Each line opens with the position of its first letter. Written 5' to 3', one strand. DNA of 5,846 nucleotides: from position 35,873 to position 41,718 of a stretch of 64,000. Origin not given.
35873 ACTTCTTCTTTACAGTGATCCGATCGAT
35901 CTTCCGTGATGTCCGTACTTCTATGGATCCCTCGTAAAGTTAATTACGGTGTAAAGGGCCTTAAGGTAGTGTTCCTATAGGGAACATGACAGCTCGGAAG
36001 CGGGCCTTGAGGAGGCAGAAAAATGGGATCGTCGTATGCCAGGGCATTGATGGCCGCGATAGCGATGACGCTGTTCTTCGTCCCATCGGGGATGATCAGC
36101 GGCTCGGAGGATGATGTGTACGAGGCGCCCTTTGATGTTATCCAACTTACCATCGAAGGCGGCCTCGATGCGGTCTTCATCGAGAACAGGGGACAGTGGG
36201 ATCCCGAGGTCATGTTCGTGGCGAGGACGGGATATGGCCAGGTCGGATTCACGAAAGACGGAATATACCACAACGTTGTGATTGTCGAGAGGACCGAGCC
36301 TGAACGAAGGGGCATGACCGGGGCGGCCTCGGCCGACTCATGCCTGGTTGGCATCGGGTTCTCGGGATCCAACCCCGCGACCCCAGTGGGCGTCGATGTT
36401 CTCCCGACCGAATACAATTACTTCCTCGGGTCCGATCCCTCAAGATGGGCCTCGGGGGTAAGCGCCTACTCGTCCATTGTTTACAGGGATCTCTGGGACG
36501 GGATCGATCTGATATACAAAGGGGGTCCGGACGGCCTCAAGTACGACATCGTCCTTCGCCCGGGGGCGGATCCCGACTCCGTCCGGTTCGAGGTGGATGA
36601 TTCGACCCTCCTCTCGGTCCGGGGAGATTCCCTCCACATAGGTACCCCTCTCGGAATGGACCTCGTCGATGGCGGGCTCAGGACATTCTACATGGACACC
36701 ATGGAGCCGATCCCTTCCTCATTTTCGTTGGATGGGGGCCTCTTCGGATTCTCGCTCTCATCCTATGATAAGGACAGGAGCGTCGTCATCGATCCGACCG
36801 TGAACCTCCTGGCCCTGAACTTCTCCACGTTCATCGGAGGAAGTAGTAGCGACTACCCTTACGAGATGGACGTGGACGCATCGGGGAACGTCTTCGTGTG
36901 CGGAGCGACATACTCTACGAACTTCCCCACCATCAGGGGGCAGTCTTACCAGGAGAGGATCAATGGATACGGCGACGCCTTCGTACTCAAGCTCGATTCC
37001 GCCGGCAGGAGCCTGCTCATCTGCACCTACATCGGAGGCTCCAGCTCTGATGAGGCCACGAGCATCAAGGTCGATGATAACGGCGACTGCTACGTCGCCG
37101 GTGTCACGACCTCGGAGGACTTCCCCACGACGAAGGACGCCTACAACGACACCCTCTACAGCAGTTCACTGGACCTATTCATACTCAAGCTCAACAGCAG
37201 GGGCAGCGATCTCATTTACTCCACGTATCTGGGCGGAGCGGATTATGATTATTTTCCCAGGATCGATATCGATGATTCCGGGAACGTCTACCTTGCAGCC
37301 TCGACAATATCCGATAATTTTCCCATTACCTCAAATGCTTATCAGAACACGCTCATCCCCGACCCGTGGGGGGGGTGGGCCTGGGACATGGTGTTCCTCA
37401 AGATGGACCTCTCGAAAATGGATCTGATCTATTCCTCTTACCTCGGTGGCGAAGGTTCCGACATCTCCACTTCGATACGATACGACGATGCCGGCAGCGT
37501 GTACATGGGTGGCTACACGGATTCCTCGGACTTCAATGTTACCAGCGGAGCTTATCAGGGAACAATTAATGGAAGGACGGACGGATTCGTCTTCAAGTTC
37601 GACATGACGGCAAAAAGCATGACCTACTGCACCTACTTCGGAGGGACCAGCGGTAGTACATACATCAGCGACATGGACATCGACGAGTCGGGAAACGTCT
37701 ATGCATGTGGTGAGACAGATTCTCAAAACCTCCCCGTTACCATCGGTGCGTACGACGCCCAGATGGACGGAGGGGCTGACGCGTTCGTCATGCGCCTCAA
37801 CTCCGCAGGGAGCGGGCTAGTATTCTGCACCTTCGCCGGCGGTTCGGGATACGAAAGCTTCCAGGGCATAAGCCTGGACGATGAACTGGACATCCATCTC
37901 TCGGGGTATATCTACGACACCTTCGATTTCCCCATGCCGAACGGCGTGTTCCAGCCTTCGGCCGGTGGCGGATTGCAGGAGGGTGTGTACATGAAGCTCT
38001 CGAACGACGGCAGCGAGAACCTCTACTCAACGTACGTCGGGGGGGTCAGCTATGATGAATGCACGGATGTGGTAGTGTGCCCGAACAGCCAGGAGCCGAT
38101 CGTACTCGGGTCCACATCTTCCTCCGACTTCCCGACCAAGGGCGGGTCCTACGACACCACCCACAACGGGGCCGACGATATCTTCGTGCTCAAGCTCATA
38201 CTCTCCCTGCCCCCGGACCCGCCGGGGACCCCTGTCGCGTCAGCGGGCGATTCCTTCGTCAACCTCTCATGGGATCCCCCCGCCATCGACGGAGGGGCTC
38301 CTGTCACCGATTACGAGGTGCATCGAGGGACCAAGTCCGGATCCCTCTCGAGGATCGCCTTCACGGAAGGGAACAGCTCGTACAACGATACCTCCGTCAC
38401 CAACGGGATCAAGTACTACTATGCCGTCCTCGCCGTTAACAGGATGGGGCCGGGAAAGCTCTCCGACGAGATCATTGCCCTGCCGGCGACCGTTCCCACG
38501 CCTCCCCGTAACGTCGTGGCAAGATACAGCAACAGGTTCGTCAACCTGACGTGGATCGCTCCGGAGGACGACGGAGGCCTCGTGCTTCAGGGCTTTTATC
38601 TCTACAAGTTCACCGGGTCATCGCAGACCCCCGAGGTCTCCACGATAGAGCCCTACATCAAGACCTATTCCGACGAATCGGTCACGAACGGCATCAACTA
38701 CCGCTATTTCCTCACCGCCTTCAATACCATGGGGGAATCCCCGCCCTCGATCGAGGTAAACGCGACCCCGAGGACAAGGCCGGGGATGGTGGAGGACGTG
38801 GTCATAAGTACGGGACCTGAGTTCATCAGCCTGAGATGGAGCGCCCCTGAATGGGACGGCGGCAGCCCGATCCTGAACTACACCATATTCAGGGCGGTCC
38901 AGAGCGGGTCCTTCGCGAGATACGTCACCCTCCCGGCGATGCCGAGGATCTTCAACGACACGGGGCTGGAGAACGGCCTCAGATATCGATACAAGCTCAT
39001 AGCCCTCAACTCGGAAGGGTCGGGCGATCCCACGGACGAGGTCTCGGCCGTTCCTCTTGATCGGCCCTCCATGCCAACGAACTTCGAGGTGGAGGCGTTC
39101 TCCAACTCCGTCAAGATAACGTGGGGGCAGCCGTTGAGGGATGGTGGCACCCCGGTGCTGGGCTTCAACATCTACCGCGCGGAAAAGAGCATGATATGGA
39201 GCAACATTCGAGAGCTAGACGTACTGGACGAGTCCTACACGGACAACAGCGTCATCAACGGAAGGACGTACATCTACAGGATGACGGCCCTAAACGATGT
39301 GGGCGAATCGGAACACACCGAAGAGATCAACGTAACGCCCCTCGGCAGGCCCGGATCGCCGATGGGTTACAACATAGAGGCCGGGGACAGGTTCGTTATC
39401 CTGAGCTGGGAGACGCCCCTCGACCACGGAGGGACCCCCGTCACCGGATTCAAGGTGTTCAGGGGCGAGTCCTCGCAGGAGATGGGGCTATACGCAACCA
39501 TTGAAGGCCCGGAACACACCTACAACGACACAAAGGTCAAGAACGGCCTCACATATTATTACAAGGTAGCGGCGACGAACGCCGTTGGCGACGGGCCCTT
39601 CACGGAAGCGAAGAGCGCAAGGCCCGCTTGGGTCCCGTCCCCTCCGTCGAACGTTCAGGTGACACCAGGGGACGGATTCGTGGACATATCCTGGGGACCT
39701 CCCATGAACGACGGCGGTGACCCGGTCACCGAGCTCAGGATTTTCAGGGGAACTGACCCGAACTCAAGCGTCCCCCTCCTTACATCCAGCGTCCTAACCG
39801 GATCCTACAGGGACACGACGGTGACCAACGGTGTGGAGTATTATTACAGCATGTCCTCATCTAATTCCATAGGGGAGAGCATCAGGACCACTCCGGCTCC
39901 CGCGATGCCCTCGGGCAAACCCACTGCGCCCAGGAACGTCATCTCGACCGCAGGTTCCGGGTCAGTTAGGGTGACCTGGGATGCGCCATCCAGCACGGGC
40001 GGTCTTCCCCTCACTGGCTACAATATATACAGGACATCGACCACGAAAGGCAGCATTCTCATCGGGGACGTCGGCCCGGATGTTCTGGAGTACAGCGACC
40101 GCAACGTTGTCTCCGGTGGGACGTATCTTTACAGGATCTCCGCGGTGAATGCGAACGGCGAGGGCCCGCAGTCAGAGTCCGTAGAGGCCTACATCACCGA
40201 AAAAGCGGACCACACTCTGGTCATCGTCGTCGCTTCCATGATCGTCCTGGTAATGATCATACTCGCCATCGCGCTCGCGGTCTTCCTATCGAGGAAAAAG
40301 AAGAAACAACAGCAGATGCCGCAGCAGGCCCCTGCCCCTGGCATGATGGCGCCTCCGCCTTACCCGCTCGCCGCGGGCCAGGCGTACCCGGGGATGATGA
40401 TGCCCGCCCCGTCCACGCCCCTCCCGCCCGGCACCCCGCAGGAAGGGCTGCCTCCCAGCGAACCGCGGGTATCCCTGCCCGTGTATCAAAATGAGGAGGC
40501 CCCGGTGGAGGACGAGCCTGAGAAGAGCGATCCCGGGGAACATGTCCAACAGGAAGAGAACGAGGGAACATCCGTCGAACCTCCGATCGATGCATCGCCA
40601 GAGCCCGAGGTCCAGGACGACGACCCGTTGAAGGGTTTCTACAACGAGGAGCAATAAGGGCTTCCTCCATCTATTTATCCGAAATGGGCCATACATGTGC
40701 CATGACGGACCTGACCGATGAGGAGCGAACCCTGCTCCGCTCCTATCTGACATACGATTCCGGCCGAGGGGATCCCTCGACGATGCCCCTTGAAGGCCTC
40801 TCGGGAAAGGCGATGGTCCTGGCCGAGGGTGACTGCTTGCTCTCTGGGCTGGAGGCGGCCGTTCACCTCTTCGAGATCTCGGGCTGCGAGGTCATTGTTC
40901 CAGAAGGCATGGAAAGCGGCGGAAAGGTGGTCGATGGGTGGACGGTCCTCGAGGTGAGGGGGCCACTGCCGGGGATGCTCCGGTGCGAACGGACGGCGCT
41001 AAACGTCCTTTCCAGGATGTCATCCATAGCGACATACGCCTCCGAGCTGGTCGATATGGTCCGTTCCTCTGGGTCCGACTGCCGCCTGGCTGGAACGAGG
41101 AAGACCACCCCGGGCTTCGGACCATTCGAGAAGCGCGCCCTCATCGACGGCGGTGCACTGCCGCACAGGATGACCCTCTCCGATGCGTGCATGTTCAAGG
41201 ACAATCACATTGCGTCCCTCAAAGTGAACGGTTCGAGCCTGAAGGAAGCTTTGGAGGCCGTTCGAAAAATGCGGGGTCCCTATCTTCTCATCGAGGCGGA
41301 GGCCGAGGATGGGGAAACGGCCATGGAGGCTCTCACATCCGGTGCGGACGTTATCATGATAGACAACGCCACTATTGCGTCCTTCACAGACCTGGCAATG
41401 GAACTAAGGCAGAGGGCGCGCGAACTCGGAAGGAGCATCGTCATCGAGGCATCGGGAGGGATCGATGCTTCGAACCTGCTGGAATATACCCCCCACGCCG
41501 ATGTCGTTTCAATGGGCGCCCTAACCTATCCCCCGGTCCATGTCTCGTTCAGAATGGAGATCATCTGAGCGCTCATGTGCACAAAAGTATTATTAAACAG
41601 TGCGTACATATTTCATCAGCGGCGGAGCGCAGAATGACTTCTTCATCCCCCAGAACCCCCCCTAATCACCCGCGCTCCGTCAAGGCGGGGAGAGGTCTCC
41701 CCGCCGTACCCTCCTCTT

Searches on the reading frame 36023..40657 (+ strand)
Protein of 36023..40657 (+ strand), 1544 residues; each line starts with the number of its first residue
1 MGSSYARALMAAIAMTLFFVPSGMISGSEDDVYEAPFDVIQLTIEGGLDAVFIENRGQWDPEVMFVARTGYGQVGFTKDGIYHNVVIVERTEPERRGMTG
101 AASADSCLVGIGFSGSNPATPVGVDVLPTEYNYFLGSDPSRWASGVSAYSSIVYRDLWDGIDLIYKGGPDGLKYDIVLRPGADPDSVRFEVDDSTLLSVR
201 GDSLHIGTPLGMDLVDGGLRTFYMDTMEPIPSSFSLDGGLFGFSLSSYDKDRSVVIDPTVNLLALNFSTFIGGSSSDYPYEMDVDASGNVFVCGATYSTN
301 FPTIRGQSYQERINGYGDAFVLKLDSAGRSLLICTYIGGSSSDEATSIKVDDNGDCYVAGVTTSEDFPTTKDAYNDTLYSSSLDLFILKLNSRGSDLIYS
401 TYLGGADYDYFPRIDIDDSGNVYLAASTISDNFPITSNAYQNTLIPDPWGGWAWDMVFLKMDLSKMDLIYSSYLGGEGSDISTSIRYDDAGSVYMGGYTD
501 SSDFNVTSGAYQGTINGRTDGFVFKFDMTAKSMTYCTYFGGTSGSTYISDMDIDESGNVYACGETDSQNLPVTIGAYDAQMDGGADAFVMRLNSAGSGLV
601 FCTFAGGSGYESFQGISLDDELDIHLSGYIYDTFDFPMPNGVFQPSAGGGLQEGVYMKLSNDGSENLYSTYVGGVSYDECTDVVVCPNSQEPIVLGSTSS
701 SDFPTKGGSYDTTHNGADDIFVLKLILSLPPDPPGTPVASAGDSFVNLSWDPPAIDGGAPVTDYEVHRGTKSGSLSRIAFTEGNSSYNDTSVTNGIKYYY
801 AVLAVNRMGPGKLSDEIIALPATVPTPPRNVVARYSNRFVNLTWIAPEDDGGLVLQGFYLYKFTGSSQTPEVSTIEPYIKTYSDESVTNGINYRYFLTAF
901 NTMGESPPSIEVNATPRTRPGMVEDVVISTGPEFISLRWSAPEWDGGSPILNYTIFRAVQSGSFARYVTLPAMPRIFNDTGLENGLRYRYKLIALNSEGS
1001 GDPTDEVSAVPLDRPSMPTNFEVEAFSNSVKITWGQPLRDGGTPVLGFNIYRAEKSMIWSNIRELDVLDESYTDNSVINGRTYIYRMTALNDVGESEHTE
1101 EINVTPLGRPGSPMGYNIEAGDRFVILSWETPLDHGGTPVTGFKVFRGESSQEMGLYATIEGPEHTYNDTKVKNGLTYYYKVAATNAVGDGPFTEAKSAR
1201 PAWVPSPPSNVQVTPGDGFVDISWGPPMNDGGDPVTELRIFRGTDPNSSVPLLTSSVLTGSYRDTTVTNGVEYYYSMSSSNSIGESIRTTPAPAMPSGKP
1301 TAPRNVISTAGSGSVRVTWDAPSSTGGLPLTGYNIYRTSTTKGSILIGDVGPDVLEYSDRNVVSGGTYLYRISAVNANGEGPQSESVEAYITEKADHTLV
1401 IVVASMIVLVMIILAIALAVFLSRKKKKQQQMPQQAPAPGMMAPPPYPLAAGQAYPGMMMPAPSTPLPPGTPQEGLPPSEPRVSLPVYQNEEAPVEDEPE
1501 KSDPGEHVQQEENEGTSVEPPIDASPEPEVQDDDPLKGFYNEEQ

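Call 45: search_protein_families(library=pfam, proteins=[window:36023-40657:+], max_evalue=0.001)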
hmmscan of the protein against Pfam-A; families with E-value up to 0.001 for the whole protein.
window:36023-40657:+ (1544 aa): 5 families
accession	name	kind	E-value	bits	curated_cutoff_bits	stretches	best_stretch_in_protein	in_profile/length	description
PF25778.1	DUF7948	-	4.7e-44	151.4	27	1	52-259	1-214/214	Domain of unknown function (DUF7948)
PF00041.27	fn3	-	6.7e-43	145.3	25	5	1302-1388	2-82/84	Fibronectin type III domain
PF06739.17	SBBP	-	2e-30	104.9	20.5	4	535-571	2-38/38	Beta-propeller repeat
PF25059.1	FN3_DSCAM-DSCAML_C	-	4.1e-05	24.3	39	0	1038-1102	13-77/89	DSCAM/DSCAML C-terminal Fn3-like domain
PF25523.1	Ig_RIMBP2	-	0.0001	22.7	27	0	1204-1230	2-30/105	RIMBP2-like, immunoglobulin-like domain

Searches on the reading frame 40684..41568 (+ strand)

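Call 81: search_protein_families(library=pfam, proteins=[window:40684-41568:+], max_evalue=0.001)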
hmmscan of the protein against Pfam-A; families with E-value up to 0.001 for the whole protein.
window:40684-41568:+ (294 aa): 2 families
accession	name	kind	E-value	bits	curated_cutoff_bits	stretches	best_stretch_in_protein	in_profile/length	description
PF01729.25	QRPTase_C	-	3.6e-37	128.1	23.1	1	115-285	1-162/169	Quinolinate phosphoribosyl transferase, C-terminal domain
PF02749.22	QRPTase_N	-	4e-12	46.6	27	1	39-113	12-82/82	Quinolinate phosphoribosyl transferase, N-terminal domain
